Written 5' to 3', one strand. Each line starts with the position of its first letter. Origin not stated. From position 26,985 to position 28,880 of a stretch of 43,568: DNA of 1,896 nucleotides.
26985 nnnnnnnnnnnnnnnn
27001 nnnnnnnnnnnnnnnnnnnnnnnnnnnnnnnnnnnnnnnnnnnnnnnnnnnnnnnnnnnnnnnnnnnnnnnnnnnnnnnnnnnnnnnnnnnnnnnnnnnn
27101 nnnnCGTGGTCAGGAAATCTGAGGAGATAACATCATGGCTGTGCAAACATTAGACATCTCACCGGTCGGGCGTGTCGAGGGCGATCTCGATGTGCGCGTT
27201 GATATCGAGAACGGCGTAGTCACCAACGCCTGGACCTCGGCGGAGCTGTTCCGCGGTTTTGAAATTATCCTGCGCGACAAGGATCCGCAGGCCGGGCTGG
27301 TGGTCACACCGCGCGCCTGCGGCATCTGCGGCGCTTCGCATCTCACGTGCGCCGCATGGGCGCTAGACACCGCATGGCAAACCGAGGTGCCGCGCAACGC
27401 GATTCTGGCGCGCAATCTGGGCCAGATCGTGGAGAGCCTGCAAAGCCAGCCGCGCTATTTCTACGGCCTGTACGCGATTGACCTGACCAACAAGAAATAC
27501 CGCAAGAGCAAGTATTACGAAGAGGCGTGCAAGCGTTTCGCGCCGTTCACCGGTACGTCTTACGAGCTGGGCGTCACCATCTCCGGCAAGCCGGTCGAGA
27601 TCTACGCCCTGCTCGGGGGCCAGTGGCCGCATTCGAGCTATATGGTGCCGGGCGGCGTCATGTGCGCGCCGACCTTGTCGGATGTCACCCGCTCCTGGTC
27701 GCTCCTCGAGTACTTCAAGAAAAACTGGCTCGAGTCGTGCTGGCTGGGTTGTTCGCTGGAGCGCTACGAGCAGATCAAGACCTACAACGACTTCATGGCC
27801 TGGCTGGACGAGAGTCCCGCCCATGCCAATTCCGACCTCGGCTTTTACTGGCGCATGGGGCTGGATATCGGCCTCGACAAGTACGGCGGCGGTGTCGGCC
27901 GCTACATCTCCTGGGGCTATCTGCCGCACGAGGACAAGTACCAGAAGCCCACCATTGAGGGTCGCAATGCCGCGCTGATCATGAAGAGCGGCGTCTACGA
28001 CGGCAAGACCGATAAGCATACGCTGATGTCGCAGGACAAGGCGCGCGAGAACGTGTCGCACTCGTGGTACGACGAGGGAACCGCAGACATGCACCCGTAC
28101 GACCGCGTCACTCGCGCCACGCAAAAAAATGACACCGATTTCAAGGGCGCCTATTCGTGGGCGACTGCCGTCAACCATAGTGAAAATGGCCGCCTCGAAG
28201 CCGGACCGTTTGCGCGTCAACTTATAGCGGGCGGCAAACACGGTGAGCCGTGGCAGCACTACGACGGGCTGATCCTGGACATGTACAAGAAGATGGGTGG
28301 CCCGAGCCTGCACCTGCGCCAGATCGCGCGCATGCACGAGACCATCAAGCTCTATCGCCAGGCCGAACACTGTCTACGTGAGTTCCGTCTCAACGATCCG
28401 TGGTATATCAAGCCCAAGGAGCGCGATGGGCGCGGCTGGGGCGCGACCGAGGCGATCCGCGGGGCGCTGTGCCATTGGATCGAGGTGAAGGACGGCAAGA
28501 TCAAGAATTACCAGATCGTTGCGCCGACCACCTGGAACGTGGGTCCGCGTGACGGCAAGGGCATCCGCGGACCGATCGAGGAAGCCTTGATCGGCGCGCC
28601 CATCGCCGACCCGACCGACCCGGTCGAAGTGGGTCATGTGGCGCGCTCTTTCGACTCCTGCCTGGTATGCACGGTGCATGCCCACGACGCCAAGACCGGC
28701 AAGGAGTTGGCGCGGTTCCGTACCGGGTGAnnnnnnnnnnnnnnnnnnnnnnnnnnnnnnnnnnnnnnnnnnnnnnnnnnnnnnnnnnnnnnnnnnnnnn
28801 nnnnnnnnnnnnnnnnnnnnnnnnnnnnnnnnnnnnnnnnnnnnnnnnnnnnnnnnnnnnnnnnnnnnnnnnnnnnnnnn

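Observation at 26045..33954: Cytoplasmic group-2a-like [NiFe] hydrogenase with no known electron-acceptor gene but a seven-gene uncharacterised accessory block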

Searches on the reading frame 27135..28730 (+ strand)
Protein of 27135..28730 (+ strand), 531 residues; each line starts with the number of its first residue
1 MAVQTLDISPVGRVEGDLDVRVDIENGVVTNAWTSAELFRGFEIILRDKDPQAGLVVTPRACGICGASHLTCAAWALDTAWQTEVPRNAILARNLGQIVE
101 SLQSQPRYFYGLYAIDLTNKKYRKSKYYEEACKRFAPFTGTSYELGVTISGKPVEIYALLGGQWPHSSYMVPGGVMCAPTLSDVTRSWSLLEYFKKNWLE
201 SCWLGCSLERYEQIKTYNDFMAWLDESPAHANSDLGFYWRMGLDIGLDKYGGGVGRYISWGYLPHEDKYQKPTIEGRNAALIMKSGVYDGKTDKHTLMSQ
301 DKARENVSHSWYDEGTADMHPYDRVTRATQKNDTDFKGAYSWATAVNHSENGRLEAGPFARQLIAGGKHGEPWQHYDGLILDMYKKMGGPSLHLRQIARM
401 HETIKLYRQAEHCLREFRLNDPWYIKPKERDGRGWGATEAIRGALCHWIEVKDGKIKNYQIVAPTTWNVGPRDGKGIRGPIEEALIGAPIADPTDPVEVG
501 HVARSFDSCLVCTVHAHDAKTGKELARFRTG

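Call 4: search_protein_families(library=pfam, proteins=[window:27135-28730:+], max_evalue=0.01)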
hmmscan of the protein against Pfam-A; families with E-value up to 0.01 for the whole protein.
window:27135-28730:+ (531 aa): 1 family
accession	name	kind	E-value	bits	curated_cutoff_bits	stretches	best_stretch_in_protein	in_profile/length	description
PF00374.24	NiFeSe_Hases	-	1e-75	256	25.8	2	248-515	235-508/508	Nickel-dependent hydrogenase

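Call 5: search_protein_families(library=ncbifam, proteins=[window:27135-28730:+], max_evalue=0.01)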
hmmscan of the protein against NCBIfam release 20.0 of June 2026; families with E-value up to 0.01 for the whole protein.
window:27135-28730:+ (531 aa): 8 families
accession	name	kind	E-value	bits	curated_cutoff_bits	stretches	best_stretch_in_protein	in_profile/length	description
NF033181.1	NiFeSe_hydrog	equivalog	1e-95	321.6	600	2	248-523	249-503/507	nickel-dependent hydrogenase large subunit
NF045518.1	H2_NiFeSe_large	exception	8e-82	275.6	780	2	248-519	221-484/485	NiFeSe hydrogenase large subunit HysA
NF007778.0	PRK10467.1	equivalog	2.6e-59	201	969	2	253-525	278-561/567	hydrogenase 2 large subunit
NF007550.0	PRK10170.1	equivalog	8.5e-43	146.6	1101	2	429-518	496-585/597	Ni/Fe-hydrogenase large subunit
TIGR03295.1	frhA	equivalog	1.9e-27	96.3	392.5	2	4-107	3-108/412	coenzyme F420 hydrogenase subunit alpha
NF040828.1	sulfhyd_ShyA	equivalog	2.2e-14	53.2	700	2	7-181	4-170/415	NAD(P)-dependent hydrogenase/sulfhydrogenase 2 subunit alpha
NF041785.2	VhuA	equivalog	3.3e-13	49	800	1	6-117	4-116/418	F420-non-reducing hydrogenase Vhu subunit A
NF040832.1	sulfhyd_HydA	equivalog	1.6e-11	44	880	2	423-516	330-423/426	NADPH-dependent hydrogenase/sulfhydrogenase 1 subunit alpha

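Call 13: search_solved_structures(query=window:27135-28730:+, max_evalue=1e-10)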
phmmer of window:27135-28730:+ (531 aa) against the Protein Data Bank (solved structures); distinct sequences matched with E-value up to 1e-10: 65 (the best 60 are shown).
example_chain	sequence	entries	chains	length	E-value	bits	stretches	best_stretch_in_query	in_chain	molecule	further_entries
7uus_A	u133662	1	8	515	5.4e-194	649.1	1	6-515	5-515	Hydrogenase-2, large subunit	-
7utd_A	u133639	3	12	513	6.3e-194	648.9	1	6-515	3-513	Hydrogenase-2, large subunit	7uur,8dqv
1frf_L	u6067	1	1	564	2.5e-64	221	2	252-528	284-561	[NI-FE] HYDROGENASE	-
4ud2_Q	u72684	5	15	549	3.9e-63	217.1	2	252-515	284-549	NICKEL-DEPENDENT HYDROGENASE LARGE SUBUNIT | PERIPLASMIC [NIFE] HYDROGENASE LARGE SUBUNIT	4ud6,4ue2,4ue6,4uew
4ucq_Q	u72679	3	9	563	4.4e-63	216.9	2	252-515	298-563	NICKEL-DEPENDENT HYDROGENASE LARGE SUBUNIT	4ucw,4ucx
1yrq_H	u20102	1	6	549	5.4e-63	216.6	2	252-515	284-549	Periplasmic [NiFe] hydrogenase large subunit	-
4urh_Q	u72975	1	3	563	5.5e-63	216.6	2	252-515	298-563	NICKEL-DEPENDENT HYDROGENASE LARGE SUBUNIT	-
3h3x_Q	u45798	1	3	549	6.6e-63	216.3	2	252-515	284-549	Periplasmic [NiFe] hydrogenase large subunit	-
4upe_Q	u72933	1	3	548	6.8e-63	216.3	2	252-515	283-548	NICKEL-DEPENDENT HYDROGENASE LARGE SUBUNIT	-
1yqw_Q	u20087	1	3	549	7.5e-63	216.2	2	252-515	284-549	Periplasmic [NiFe] hydrogenase large subunit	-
3cus_Q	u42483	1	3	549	8.9e-63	215.9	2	252-515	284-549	Periplasmic [NiFe] hydrogenase large subunit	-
3cur_H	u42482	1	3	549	1.2e-62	215.5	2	252-515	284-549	Periplasmic [NiFe] hydrogenase large subunit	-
4ueq_Q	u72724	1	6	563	1.6e-62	215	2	252-515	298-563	NICKEL-DEPENDENT HYDROGENASE LARGE SUBUNIT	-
4upv_Q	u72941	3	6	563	2.2e-62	214.6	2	252-515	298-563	NIFE-HYDROGENASE LARGE SUBUNIT | NICKEL-DEPENDENT HYDROGENASE LARGE SUBUNIT | PERIPLASMIC [NIFE] HYDROGENASE LARGE SUBUNIT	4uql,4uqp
5jsu_B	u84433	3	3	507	1.3e-58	202.2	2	286-524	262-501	Periplasmic [NiFeSe] hydrogenase, large subunit, selenocysteine-containing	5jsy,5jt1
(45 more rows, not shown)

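Call 17: find_related_loci(query=window:27135-28730:+, collection=genome_contigs, flank=10000)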
Query window:27135-28730:+ (531 aa) in genome_contigs; peptide patterns used: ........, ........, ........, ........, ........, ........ (x = any residue, [..] = any of these).
474 stretches matched a pattern; 458 encode a relative of the query (tblastn E <= 1e-3); the best 80 are kept; 80 distinct loci.
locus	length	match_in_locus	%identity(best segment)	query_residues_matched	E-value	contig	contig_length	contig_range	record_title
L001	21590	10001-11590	92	1-530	0e+0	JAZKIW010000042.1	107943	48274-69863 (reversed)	MAG: Pseudomonadota bacterium isolate ADI_DC_SW_02_SPN_11032020-bin065 DCSW02SPN_B065_0_000000000042, whole genome shotg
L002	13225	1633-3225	93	1-531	0e+0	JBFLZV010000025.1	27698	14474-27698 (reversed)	MAG: Pseudomonadota bacterium isolate MAG120 MAG120_25, whole genome shotgun sequence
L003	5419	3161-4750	91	1-530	0e+0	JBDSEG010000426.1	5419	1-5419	MAG: Burkholderiaceae bacterium isolate cluster1_bin.2 k127_11173935, whole genome shotgun sequence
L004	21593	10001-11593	91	1-531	0e+0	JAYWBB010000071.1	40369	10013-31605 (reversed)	MAG: Nevskia sp. isolate GL93_UP_concoct_124 GL93_UP_concoct_124_70, whole genome shotgun sequence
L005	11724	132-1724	91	1-531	0e+0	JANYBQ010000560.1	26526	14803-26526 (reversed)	MAG: Betaproteobacteria bacterium isolate GL140_6_metabat_238_sub GL140_6_k141_2061651, whole genome shotgun sequence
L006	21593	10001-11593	90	1-531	0e+0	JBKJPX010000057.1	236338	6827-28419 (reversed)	MAG: Panacagrimonas sp. isolate ant_bin.48 S1Ck117_5316259_flag_0_multi_51.1930_len_236338, whole genome shotgun sequenc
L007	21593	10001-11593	89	1-531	0e+0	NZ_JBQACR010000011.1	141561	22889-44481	Pelomicrobium sp. G1 NODE_11_length_141561_cov_275.588151, whole genome shotgun sequence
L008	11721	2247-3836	90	1-530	0e+0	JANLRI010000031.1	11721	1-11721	MAG: Betaproteobacteria bacterium isolate OTE_38_concoct_169_sub OTE_38_k141_1784749, whole genome shotgun sequence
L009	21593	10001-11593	89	1-531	0e+0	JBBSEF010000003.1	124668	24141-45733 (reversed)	MAG: Burkholderiales bacterium isolate LS1_sbin.37 LS1_sbin.37_K_437868_L_124668_cov_50.2017, whole genome shotgun seque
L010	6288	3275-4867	89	1-531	0e+0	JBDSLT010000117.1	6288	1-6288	MAG: Casimicrobiaceae bacterium isolate cluster1_bin.376 k127_6107108, whole genome shotgun sequence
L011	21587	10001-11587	88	3-531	0e+0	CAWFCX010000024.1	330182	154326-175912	MAG: uncultured beta proteobacterium isolate MFD04651.bin.3.44 genome assembly, contig: contig_2636, whole genome shotgu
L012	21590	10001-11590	88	2-531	0e+0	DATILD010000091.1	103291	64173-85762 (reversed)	MAG TPA_asm: Methylibium sp. isolate SMAG_U15735 k141_94400, whole genome shotgun sequence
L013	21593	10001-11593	88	1-531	0e+0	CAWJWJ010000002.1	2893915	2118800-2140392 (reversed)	MAG: uncultured Nitrospiraceae bacterium isolate MFD01275.bin.1.1 genome assembly, contig: contig_11803, whole genome sh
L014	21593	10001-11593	87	1-531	0e+0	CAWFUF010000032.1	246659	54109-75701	MAG: uncultured Alphaproteobacteria bacterium isolate MFD00731.bin.1.74 genome assembly, contig: contig_96594, whole gen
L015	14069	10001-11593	88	1-531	0e+0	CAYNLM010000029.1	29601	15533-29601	MAG TPA_asm: uncultured Nitrospira sp. isolate SRP093762_co1_58 genome assembly, contig: NODE_933_length_29601_cov_9.090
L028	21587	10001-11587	88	3-531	0e+0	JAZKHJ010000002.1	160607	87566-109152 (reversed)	MAG: Pseudomonadota bacterium isolate DC_SW_03_SPN07022020-bin004_1 DCSW031SPN_B004_1_000000000002, whole genome shotgun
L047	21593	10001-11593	85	1-531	0e+0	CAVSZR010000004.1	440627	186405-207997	MAG: Blastocatellia bacterium isolate MFD04651.bin.2.98 genome assembly, contig: contig_5894, whole genome shotgun seque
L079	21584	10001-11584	82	2-530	0e+0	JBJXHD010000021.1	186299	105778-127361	MAG: Hyphomicrobium sp. isolate F1F2.bin.119 k127_5329774, whole genome shotgun sequence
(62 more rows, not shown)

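Call 39: search_dna_similar(query=window:27135-28730:+, collection=plasmids, mode=protein, max_evalue=1e-50, max_rows=40)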
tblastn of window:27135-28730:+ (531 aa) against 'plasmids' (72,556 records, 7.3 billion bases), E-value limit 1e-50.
Records with a match: 37; places in all: 44; records where one place covers at least 80% of the query: 37.
Best place of each record, by identity: 60-80% 12; <60% 25.
By first word of the organism name: Bradyrhizobium 8; Azospirillum 5; Cupriavidus 3; Variovorax 2; Rhizobium 2; Afipia 2; Mesorhizobium 1; Sphingopyxis 1; Novosphingobium 1; Octadecabacter 1; and 11 more.
By predicted mobility (MOB-suite, as given by PLSDB): non-mobilizable 15; mobilizable 12; conjugative 10.
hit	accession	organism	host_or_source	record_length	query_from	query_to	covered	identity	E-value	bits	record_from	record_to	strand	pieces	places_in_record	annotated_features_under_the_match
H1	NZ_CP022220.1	Bradyrhizobium guangxiense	peanut,cell culture,roots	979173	2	531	100%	79.6%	0e+0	905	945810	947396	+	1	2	nickel-dependent hydrogenase large subunit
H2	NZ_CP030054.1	Bradyrhizobium guangzhouense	Arachis hypogaea,Microbe,nodule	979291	2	531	100%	79.6%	0e+0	905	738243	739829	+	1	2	nickel-dependent hydrogenase large subunit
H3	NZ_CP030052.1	Bradyrhizobium guangdongense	peanut,cell culture,roots of peanut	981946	2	531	100%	79.6%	0e+0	905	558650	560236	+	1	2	nickel-dependent hydrogenase large subunit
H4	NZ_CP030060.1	Bradyrhizobium sp. CCBAU 53351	Arachis hypogaea,Microbe,nodule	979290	2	531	100%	79.6%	0e+0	905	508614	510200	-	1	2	nickel-dependent hydrogenase large subunit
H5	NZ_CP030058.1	Bradyrhizobium guangdongense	Arachis hypogaea,Microbe,nodule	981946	2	531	100%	79.6%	0e+0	905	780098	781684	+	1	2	nickel-dependent hydrogenase large subunit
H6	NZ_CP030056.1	Bradyrhizobium sp. CCBAU 53340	Arachis hypogaea,Microbe,nodule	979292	2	531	100%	79.6%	0e+0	905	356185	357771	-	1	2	nickel-dependent hydrogenase large subunit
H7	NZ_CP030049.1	Bradyrhizobium sp. CCBAU 53338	Arachis hypogaea,Microbe,nodule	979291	2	531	100%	79.6%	0e+0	905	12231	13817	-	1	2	nickel-dependent hydrogenase large subunit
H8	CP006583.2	Mesorhizobium huakuii 7653R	Rice field soil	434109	2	531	100%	77.7%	0e+0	892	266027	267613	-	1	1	cytochrome-c3 hydrogenase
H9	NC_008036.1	Sphingopyxis alaskensis RB2256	-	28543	2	530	100%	76.0%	0e+0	870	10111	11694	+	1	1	nickel-dependent hydrogenase large subunit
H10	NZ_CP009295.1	Novosphingobium pentaromativorans US6-1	mud sediment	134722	2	530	100%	74.9%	0e+0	853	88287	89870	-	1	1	nickel-dependent hydrogenase large subunit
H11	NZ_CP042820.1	Octadecabacter sp. SW4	single isolate,polar sea water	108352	2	531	100%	73.4%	0e+0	840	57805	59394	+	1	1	nickel-dependent hydrogenase large subunit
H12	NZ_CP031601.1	Roseovarius indicus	pure culture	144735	2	531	100%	73.4%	0e+0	840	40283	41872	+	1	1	nickel-dependent hydrogenase large subunit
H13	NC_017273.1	Thermus thermophilus SG0.5JP17-16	-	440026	4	531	99%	57.6%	0e+0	634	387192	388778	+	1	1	nickel-dependent hydrogenase large subunit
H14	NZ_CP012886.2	Mycobacterium intracellulare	sputum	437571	6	528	98%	58.0%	0e+0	615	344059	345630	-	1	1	nickel-dependent hydrogenase large subunit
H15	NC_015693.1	Runella slithyformis DSM 19594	fresh water lake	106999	1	529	100%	56.4%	0e+0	620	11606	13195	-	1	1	nickel-dependent hydrogenase large subunit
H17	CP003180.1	Sulfobacillus acidophilus DSM 10332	coal spoil heap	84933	6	531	99%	55.4%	0e+0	629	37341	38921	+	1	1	Cytochrome-c3 hydrogenase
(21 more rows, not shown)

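Call 40: get_annotated_region(hit=H14, flank=12000)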
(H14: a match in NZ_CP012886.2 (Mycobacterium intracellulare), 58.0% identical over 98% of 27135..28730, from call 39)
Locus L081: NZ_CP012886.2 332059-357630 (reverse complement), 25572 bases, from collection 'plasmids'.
description: Mycobacterium intracellulare subsp. chimaera strain AH16 plasmid unnamed1, complete sequence
organism: Mycobacterium intracellulare (NCBI taxid 222805)
taxonomy: Bacteria; Actinomycetota; Actinomycetes; Mycobacteriales; Mycobacteriaceae; Mycobacterium; Mycobacterium intracellulare
host: -; source: sputum; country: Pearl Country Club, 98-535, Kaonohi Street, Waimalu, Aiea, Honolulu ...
typing (MOB-suite, as given by PLSDB): mobilizable; relaxase MOBP
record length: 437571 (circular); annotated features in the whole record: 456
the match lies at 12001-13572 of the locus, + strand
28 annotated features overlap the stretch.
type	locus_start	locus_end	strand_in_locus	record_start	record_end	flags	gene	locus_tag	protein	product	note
CDS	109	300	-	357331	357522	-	-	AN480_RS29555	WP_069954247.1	hypothetical protein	-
CDS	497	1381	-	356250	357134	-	-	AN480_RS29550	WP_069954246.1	phosphoribulokinase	GO:0005975 - carbohydrate metabolic process [Evidence IEA]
CDS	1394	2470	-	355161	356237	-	-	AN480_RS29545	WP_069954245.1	class 1 fructose-bisphosphatase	GO:0005975 - carbohydrate metabolic process [Evidence IEA]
CDS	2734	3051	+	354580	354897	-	-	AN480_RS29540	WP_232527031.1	response regulator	-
CDS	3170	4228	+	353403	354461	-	-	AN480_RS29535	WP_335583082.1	class I fructose-bisphosphate aldolase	GO:0006096 - glycolytic process [Evidence IEA]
CDS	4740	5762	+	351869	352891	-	gap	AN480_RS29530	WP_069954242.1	type I glyceraldehyde-3-phosphate dehydrogenase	GO:0006094 - gluconeogenesis [Evidence IEA]; GO:0019682 - glyceraldehyde-3-phosphate metabolic process [Evidence IEA]; ...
CDS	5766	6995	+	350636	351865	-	-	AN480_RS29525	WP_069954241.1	phosphoglycerate kinase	GO:0006096 - glycolytic process [Evidence IEA]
CDS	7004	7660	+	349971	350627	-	-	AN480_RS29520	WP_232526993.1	alpha/beta hydrolase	-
CDS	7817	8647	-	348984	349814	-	hypB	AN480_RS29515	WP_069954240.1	hydrogenase nickel incorporation protein HypB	GO:0036211 - protein modification process [Evidence IEA]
CDS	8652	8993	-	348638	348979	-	-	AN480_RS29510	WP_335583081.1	hydrogenase maturation nickel metallochaperone HypA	-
CDS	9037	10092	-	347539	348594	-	-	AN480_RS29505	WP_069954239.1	AraC family transcriptional regulator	-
CDS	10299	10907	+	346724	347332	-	-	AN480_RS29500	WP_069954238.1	DUF1641 domain-containing protein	-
CDS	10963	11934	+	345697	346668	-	-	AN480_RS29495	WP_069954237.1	hydrogenase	-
CDS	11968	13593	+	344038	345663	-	-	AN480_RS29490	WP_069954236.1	nickel-dependent hydrogenase large subunit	-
CDS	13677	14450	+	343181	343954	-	-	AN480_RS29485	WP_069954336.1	hydrogenase maturation protease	-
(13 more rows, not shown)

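Call 41: get_annotated_region(hit=H9, flank=12000)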
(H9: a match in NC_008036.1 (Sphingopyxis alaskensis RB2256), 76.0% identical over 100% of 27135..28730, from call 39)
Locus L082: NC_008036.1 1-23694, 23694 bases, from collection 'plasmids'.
description: Sphingopyxis alaskensis RB2256 F plasmid, complete sequence
organism: Sphingopyxis alaskensis RB2256 (NCBI taxid 317655)
taxonomy: Bacteria; Pseudomonadota; Alphaproteobacteria; Sphingomonadales; Sphingomonadaceae; Sphingopyxis; Sphingopyxis alaskensis; Sphingopyxis alaskensis RB2256
host: -; source: -; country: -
typing (MOB-suite, as given by PLSDB): mobilizable; relaxase MOBQ
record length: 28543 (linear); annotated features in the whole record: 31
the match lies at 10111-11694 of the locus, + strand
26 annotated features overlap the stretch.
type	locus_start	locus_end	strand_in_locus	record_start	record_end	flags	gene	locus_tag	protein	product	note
CDS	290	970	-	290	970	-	-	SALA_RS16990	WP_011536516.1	phytanoyl-CoA dioxygenase family protein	-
CDS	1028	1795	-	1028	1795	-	-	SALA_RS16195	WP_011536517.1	DUF6118 family protein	-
CDS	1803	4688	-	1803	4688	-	traA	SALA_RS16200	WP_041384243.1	Ti-type conjugative transfer relaxase TraA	-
CDS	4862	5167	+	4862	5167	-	-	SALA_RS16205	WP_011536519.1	conjugal transfer protein TraD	-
CDS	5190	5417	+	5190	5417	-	-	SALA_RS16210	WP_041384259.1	conjugal transfer protein TraD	-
CDS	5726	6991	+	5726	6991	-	-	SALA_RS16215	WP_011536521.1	DUF3422 domain-containing protein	-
CDS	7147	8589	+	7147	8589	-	-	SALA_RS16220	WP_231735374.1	sigma-54 dependent transcriptional regulator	GO:0006355 - regulation of DNA-templated transcription [Evidence IEA]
CDS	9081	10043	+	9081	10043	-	-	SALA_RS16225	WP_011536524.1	hydrogenase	-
CDS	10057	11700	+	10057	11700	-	-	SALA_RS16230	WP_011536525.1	nickel-dependent hydrogenase large subunit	-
CDS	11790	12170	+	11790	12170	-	-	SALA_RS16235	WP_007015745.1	hypothetical protein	-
CDS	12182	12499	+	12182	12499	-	-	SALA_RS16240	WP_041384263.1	hypothetical protein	-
CDS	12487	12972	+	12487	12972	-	-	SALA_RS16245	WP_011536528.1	hydrogenase maturation protease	-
CDS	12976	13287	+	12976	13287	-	-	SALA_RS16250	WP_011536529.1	hypothetical protein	-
CDS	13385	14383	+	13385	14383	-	-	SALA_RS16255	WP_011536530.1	hypothetical protein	-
CDS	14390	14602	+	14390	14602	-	-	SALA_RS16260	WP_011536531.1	hypothetical protein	-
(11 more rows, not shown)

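Call 42: get_annotated_region(hit=H13, flank=12000)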
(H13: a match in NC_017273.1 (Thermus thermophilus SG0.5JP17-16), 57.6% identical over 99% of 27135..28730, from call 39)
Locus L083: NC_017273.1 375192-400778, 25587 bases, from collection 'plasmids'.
description: Thermus thermophilus SG0.5JP17-16 plasmid pTHTHE1601, complete sequence
organism: Thermus thermophilus SG0.5JP17-16 (NCBI taxid 762633)
taxonomy: Bacteria; Deinococcota; Deinococci; Thermales; Thermaceae; Thermus; Thermus thermophilus; Thermus thermophilus SG0.5JP17-16
host: -; source: -; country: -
typing (MOB-suite, as given by PLSDB): non-mobilizable; replicon rep_cluster_1121; mating-pair formation MPF_T
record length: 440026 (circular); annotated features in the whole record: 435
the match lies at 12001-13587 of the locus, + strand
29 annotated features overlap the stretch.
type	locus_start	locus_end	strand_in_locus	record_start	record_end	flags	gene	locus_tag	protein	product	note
CDS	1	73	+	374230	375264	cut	hypE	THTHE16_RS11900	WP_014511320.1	hydrogenase expression/formation protein HypE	-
CDS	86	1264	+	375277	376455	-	-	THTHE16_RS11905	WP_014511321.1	SIS domain-containing protein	GO:1901135 - carbohydrate derivative metabolic process [Evidence IEA]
CDS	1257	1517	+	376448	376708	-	-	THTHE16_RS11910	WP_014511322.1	Uxx-star family glutaredoxin-like (seleno)protein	-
CDS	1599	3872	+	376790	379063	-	hypF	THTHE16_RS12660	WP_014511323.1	carbamoyltransferase HypF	GO:0036211 - protein modification process [Evidence IEA]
CDS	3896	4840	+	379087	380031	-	-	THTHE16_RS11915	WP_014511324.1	PIG-L family deacetylase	-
CDS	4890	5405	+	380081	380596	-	-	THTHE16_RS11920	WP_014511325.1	sigma-70 family RNA polymerase sigma factor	GO:0006352 - DNA-templated transcription initiation [Evidence IEA]; GO:0006355 - regulation of DNA-templated ...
CDS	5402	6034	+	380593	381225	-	-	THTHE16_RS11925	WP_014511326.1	anti-sigma factor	-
CDS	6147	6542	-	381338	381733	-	-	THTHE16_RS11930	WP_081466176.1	transposase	GO:0006313 - DNA transposition [Evidence IEA]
CDS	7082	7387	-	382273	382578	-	-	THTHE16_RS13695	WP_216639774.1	AIR synthase related protein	-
CDS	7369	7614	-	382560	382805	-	-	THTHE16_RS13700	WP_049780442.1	hypothetical protein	-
CDS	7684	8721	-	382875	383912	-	-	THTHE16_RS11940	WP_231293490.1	HoxN/HupN/NixA family nickel/cobalt transporter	-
CDS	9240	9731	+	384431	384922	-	-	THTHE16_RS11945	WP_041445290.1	DUF1641 domain-containing protein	-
CDS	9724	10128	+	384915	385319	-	hypA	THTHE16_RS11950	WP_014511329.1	hydrogenase maturation nickel metallochaperone HypA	GO:0036211 - protein modification process [Evidence IEA]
CDS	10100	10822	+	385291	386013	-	hypB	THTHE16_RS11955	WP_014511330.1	hydrogenase nickel incorporation protein HypB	GO:0036211 - protein modification process [Evidence IEA]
CDS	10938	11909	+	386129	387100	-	-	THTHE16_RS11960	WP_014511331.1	hydrogenase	-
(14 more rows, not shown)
